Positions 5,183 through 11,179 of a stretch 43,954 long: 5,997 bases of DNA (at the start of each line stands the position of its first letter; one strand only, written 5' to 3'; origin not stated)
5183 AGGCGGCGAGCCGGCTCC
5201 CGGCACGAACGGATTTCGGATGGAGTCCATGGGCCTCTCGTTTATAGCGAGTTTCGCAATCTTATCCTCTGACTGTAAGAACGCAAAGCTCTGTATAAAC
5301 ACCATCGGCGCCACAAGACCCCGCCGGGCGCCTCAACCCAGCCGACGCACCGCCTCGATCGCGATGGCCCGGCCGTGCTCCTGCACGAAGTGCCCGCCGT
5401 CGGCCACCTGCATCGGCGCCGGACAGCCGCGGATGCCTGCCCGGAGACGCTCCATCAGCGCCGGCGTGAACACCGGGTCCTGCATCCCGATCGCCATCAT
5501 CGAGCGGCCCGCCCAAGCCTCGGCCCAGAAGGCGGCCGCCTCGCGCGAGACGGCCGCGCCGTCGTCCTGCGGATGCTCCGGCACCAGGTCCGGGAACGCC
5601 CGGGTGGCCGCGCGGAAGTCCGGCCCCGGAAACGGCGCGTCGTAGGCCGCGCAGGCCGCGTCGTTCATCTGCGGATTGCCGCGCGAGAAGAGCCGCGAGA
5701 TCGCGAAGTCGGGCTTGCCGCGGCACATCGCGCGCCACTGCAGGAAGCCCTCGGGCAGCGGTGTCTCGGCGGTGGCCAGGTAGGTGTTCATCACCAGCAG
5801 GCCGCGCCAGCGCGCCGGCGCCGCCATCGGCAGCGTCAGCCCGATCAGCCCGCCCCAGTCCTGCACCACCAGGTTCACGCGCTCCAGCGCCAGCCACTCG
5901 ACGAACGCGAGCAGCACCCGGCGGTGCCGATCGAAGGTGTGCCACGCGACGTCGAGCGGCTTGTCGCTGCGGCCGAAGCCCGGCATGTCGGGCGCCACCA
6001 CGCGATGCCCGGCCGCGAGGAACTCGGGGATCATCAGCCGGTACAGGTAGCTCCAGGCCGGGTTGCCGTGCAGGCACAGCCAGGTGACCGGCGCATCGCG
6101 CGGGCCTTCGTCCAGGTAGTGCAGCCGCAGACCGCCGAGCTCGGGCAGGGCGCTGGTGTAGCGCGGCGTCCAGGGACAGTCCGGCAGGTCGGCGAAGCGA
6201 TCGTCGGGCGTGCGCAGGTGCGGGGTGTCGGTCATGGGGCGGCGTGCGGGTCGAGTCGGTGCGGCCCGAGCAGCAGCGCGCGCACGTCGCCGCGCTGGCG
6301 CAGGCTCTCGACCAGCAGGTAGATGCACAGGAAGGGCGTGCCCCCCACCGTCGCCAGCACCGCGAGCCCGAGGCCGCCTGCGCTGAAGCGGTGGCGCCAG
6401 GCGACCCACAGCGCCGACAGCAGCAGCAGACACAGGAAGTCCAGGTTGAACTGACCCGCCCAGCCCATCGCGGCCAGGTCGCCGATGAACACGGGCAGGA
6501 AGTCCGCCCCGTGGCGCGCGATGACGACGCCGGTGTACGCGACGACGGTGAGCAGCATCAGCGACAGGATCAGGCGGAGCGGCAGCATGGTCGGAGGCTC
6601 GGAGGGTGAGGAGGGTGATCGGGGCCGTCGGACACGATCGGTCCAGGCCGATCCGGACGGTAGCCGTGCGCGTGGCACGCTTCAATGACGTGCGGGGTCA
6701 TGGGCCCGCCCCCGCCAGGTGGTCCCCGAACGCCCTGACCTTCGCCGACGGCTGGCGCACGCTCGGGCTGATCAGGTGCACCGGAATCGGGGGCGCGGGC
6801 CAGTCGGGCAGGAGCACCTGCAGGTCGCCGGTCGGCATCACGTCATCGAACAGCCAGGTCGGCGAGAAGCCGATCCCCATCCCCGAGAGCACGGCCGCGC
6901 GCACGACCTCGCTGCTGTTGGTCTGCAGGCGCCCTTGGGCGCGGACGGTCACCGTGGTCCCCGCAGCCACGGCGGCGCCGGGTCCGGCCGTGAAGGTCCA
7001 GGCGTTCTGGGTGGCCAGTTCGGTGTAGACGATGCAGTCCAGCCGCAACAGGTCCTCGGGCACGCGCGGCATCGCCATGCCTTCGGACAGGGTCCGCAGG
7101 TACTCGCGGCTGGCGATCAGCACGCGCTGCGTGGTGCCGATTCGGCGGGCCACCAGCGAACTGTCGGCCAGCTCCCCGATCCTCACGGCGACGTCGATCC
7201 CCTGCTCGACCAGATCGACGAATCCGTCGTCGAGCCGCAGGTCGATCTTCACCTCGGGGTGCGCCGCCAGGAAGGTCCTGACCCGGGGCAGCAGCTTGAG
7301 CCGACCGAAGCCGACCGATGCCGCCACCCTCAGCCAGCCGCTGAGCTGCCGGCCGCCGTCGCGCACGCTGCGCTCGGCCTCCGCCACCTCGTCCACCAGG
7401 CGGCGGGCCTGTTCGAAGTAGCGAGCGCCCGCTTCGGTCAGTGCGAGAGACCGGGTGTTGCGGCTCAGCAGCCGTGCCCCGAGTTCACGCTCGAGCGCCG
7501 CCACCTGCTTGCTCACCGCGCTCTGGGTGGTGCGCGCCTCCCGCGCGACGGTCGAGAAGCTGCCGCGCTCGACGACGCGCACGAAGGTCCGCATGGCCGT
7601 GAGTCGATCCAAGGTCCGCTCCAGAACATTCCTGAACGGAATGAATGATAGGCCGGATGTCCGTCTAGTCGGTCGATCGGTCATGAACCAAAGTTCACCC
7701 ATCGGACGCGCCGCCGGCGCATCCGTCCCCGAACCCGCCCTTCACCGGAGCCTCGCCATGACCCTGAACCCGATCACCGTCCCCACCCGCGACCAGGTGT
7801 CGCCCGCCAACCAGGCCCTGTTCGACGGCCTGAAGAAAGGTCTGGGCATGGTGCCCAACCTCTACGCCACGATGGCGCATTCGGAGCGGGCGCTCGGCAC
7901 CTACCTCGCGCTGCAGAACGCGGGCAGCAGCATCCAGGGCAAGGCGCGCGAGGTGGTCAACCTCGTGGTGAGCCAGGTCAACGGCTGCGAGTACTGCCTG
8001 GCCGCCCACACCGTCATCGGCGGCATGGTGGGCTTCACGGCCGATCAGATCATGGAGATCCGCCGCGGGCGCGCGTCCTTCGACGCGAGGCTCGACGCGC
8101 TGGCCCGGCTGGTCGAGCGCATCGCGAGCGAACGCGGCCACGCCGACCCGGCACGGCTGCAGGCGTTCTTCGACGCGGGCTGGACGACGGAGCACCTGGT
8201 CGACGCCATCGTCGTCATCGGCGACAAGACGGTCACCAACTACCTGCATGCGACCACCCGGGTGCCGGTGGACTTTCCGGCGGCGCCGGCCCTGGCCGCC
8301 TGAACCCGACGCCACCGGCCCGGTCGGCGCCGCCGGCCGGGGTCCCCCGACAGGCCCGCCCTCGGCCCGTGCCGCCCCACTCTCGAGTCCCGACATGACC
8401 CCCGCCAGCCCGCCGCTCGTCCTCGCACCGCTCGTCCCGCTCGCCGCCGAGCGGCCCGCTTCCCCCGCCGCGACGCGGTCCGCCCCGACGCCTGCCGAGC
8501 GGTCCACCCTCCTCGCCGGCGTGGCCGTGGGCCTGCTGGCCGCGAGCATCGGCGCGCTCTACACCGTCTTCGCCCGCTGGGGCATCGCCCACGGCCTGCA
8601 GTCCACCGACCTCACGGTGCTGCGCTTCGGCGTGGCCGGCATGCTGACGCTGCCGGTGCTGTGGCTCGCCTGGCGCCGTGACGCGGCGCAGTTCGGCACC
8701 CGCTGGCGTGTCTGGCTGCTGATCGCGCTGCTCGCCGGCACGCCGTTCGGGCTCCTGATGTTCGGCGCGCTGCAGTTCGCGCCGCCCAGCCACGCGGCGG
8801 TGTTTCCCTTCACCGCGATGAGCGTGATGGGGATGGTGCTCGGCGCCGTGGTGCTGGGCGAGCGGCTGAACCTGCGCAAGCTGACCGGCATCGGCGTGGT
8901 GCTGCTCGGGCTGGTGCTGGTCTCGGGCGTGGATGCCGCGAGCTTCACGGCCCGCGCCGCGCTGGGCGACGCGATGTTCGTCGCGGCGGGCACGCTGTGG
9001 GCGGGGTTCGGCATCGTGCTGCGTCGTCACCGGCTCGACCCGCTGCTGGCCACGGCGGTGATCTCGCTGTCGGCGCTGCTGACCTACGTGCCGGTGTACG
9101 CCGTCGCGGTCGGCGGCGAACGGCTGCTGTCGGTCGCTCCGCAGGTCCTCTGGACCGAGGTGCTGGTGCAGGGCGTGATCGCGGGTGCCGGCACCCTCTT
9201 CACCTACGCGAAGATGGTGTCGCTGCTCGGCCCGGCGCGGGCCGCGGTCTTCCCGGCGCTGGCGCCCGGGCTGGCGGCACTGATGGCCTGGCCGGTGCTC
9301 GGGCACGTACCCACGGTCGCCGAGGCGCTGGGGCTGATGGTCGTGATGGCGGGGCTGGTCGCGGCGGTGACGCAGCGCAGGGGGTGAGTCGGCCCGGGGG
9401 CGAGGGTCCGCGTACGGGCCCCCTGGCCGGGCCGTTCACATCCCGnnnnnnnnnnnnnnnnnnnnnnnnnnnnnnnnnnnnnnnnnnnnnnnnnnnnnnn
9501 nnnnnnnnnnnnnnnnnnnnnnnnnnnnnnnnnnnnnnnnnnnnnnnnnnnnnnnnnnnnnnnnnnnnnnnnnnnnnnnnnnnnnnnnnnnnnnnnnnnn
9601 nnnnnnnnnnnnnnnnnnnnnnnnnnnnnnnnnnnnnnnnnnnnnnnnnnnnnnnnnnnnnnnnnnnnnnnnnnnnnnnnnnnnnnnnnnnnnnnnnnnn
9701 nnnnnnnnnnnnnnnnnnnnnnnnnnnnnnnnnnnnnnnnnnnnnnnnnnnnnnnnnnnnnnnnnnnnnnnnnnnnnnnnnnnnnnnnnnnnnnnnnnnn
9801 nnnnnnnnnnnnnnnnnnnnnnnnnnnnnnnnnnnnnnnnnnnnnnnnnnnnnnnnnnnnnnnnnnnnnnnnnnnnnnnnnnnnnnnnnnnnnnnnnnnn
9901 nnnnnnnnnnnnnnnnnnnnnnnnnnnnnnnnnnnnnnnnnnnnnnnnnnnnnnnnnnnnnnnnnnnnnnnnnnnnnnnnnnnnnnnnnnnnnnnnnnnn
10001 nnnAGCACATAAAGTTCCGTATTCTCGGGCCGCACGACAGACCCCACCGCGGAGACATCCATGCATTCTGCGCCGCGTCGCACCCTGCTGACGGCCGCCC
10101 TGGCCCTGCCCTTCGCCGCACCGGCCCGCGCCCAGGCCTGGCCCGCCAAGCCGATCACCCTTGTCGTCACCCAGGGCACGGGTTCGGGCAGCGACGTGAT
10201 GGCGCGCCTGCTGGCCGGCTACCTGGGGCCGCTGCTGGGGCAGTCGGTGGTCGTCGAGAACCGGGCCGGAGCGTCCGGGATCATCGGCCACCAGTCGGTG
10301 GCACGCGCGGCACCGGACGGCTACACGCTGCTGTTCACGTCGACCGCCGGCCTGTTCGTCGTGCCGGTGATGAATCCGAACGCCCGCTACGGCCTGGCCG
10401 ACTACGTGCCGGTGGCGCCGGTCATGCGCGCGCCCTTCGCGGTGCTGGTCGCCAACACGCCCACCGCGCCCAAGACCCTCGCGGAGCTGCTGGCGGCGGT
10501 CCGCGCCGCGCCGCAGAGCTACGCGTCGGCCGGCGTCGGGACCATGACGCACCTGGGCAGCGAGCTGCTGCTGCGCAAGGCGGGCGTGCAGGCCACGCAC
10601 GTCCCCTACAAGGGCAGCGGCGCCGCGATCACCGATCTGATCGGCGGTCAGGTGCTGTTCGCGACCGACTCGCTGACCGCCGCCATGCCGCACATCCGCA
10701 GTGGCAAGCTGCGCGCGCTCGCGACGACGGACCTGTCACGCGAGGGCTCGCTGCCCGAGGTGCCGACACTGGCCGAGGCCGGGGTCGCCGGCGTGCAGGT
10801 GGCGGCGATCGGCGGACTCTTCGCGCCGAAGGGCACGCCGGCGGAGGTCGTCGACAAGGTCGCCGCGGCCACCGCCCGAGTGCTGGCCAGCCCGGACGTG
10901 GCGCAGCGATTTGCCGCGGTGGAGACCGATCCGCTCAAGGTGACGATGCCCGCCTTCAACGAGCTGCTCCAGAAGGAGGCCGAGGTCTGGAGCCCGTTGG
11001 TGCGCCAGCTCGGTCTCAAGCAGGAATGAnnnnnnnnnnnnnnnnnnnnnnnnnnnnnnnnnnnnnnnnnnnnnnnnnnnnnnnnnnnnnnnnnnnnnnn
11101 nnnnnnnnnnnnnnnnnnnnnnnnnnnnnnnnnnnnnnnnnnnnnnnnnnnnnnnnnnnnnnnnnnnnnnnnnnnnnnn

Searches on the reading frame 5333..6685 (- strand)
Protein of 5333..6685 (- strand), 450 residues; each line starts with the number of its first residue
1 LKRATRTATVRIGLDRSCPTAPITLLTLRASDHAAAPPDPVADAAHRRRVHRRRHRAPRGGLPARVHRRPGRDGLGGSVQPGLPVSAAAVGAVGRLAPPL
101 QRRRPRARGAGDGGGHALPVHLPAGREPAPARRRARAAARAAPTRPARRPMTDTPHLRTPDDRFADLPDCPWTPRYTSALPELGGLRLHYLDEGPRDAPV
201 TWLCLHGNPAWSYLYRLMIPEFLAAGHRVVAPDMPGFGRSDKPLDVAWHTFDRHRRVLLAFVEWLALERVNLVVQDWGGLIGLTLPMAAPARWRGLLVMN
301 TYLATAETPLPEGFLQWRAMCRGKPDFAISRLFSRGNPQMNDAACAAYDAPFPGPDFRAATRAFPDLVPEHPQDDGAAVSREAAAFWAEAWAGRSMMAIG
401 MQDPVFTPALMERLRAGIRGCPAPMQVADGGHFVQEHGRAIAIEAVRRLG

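Call 10: search_protein_families(library=pfam, proteins=[window:5333-6685:-], max_evalue=0.001)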
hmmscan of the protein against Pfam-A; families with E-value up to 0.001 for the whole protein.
window:5333-6685:- (450 aa): 3 families
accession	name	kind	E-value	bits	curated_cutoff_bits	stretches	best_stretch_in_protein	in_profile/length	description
PF00561.26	Abhydrolase_1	-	4.9e-24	85.8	25.8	1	203-436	4-242/245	alpha/beta hydrolase fold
PF12697.13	Abhydrolase_6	-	6e-13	50.4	26.3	1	203-442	2-215/217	Alpha/beta hydrolase family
PF12146.15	Hydrolase_4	-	4.1e-05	23.4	27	1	204-317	9-125/239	Serine aminopeptidase, S33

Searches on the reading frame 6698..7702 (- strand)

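Call 10: search_protein_families(library=pfam, proteins=[window:6698-7702:-], max_evalue=0.001)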
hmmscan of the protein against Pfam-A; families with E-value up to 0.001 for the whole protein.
window:6698-7702:- (334 aa): 2 families
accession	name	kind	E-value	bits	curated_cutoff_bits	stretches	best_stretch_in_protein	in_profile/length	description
PF03466.25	LysR_substrate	-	3e-38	131.7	28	1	118-330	2-205/209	LysR substrate binding domain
PF00126.33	HTH_1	-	4.5e-19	68.6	26.6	1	34-92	1-59/60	Bacterial regulatory helix-turn-helix protein, lysR family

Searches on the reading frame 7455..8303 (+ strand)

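Call 68: search_protein_families(library=pfam, proteins=[window:7455-8303:+], max_evalue=0.001)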
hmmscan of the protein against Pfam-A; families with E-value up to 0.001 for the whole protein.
window:7455-8303:+ (282 aa): 1 family
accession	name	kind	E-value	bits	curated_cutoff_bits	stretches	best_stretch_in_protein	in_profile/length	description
PF02627.25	CMD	-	1.4e-11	44.6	23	1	156-211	16-71/84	Carboxymuconolactone decarboxylase family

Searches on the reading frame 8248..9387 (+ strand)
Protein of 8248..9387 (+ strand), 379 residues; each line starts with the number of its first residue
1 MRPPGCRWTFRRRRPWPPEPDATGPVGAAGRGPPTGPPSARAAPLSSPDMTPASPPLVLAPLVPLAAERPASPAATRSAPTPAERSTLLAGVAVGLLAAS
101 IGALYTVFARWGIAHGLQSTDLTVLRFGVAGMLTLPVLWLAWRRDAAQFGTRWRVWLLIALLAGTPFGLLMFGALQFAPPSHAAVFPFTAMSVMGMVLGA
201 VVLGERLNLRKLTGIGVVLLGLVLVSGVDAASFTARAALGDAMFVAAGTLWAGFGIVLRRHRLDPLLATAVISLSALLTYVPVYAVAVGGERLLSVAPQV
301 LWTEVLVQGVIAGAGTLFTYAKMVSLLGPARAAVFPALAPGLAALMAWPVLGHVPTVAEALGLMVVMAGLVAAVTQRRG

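Call 10: search_protein_families(library=pfam, proteins=[window:8248-9387:+], max_evalue=0.001)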
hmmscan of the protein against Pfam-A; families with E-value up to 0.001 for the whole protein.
window:8248-9387:+ (379 aa): 1 family
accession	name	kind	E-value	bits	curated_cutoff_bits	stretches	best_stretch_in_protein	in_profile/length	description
PF00892.27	EamA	-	1.2e-26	94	28.2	2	90-226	2-134/135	EamA-like transporter family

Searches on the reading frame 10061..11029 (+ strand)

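Call 10: search_protein_families(library=pfam, proteins=[window:10061-11029:+], max_evalue=0.001)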
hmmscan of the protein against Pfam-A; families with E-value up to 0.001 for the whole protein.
window:10061-11029:+ (322 aa): 1 family
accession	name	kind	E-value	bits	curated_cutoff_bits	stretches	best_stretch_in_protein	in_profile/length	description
PF03401.19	TctC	-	5.2e-65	220.1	27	1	48-319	2-274/274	Tripartite tricarboxylate transporter family receptor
